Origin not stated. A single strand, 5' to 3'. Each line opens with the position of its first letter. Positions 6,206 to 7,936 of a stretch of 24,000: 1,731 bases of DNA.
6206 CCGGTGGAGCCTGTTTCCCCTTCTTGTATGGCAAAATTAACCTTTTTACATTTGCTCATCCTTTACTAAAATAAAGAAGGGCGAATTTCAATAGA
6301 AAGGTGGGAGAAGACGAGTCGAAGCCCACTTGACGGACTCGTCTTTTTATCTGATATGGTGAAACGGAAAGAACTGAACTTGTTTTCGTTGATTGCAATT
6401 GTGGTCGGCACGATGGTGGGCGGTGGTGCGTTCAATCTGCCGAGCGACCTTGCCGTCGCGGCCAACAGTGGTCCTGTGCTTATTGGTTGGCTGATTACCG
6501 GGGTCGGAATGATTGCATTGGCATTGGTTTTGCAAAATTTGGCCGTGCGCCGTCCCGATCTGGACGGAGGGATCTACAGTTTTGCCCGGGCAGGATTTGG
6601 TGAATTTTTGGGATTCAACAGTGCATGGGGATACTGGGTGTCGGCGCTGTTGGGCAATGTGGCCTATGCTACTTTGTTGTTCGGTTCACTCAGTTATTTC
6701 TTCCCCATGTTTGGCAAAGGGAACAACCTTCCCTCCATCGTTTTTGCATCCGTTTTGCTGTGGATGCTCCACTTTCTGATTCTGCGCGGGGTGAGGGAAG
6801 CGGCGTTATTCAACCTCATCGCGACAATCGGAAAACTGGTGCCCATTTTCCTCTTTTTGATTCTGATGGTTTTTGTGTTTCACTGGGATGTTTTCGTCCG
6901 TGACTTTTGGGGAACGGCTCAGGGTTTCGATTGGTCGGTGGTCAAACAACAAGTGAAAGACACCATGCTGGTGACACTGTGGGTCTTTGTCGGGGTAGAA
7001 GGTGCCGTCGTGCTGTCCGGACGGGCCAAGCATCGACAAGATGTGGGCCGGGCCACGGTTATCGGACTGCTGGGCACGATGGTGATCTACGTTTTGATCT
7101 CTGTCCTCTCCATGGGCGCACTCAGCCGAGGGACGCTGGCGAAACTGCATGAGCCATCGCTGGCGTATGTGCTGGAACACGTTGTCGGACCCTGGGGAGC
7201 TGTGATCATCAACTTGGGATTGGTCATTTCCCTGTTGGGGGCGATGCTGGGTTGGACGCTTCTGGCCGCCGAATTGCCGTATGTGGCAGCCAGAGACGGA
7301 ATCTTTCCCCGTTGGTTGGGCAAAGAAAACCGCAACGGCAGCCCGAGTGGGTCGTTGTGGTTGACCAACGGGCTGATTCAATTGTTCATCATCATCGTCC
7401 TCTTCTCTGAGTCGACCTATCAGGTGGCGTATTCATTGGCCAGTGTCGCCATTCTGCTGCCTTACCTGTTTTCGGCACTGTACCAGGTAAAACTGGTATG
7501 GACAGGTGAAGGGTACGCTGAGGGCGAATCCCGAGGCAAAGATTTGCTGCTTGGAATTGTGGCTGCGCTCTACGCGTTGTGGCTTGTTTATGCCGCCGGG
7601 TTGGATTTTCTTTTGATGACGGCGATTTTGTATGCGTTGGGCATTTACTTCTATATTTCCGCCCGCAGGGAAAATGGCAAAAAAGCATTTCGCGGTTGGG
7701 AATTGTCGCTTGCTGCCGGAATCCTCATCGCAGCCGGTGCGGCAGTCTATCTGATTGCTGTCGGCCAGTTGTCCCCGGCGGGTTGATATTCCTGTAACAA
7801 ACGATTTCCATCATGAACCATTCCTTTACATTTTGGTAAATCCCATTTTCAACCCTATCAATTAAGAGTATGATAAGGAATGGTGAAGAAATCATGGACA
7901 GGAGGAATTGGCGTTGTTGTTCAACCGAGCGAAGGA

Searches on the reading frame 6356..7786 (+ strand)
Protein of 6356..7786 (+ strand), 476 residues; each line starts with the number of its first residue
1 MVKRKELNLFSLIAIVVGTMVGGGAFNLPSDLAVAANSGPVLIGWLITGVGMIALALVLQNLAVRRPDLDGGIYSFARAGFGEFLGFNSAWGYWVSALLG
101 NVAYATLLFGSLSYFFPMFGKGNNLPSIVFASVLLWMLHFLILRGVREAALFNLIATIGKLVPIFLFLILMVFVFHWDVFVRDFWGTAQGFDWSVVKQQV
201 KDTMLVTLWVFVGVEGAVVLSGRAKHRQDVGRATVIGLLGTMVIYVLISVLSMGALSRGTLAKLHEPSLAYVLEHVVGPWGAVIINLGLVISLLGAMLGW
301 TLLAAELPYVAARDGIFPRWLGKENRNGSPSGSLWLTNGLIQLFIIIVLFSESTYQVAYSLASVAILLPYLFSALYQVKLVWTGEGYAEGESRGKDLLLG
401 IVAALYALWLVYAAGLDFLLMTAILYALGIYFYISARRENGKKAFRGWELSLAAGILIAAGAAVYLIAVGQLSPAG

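Call 42: search_protein_families(library=pfam, proteins=[window:6356-7786:+])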
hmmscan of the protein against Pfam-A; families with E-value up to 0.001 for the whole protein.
window:6356-7786:+ (476 aa): 3 families
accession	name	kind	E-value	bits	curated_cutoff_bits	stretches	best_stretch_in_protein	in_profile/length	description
PF13520.12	AA_permease_2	-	2.7e-69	234.6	27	1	7-413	1-403/427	Amino acid permease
PF00324.27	AA_permease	-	1.3e-21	77.3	24.6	1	32-426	20-424/470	Amino acid permease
PF03845.19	Spore_permease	-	2.4e-05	23.8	23.4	1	7-264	2-242/321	Spore germination protein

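Call 43: find_encoding_contigs(protein=window:6356-7786:+, flank=10000, max_places=6)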
Protein window:6356-7786:+ (476 aa): 1 contig read that carries it; 1 place shown.
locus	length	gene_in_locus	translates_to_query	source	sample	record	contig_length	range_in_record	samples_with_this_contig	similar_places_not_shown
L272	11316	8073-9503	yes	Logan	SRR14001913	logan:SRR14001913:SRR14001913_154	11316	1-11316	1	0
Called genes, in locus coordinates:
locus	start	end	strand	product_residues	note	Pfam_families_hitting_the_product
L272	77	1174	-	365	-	PF02540:NAD_synthase (faint), PF03054:tRNA_Me_trans, PF20259:tRNA_Me_trans_M, PF20258:tRNA_Me_trans_C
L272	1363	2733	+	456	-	PF02386:TrkH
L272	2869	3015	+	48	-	-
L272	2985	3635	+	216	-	PF00528:BPD_transp_1 (weak)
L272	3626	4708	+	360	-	PF00005:ABC_tran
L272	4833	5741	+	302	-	PF13428:TPR_14 (faint), PF13424:TPR_12 (faint), PF07719:TPR_2 (faint), PF14559:TPR_19 (faint), PF13176:TPR_7 (faint), PF13181:TPR_8 (faint)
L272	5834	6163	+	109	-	-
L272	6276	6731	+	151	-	PF00376:MerR, PF13411:MerR_1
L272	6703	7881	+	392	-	PF07690:MFS_1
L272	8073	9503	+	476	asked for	PF00324:AA_permease, PF03845:Spore_permease (weak), PF13520:AA_permease_2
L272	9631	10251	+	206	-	PF01865:PhoU_div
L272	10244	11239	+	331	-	PF01384:PHO4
